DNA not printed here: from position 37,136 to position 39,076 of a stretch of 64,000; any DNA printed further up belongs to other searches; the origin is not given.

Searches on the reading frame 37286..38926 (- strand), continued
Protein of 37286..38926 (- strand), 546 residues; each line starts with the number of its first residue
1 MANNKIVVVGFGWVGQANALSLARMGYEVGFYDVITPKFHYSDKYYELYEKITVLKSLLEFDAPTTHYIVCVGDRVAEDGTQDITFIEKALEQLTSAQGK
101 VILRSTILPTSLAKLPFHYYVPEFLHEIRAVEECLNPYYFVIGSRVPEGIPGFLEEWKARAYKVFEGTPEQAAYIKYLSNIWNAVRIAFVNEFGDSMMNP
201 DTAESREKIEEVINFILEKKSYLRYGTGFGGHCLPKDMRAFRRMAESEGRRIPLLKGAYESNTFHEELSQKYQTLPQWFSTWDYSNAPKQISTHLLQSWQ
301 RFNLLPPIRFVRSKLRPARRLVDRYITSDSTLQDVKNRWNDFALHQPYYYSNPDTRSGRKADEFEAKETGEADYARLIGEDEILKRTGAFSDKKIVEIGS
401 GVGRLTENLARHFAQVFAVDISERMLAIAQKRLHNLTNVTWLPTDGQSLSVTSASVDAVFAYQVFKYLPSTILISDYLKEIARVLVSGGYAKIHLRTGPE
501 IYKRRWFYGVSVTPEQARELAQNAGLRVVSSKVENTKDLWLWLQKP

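Call 79: predict_structure(alignment_id=A4)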
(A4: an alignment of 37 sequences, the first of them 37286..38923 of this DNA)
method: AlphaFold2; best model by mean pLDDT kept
length: 545 residues; sequences in the alignment: 37
mean_pLDDT: 88.0   pTM: 0.59
mean pLDDT of the five models: 88.0, 86.5, 86.5, 85.7, 85.3
residues with pLDDT >= 90: 320; 70-90: 179; 50-70: 37; < 50: 9
segments of 3 or more residues with pLDDT < 50: 284-292
pLDDT, mean of each block of 10 residues (from residue 1): 89 96 95 85 89 95 97 92 95 96 96 96 89 90 92 92 95 95 89 90 88 73 70 88 95 92 87 71 44 64 85 77 75 85 77 65 85 93 90 87 91 96 90 93 90 97 89 95 97 91 82 97 97 93 97
secondary structure, 60 per line:
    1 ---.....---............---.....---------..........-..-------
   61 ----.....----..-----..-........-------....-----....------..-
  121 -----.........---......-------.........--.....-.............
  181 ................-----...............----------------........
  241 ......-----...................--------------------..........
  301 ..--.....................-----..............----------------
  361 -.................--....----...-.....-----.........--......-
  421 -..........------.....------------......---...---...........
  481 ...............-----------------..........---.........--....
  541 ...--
elements in order: E4-8 H12-23 E27-31 H41-50 E65-69 H84-91 E99-102 H108-111 H126-134 E138-143 H151-159 E162-166 H168-196 H202-216 H233-246 H252-270 H291-302 H305-325 H331-344 H362-378 H381-384 E393-397 H403-411 E414-419 H422-431 E438-442 E455-460 H470-483 E484-495 H513-522 E526-534 E537-543
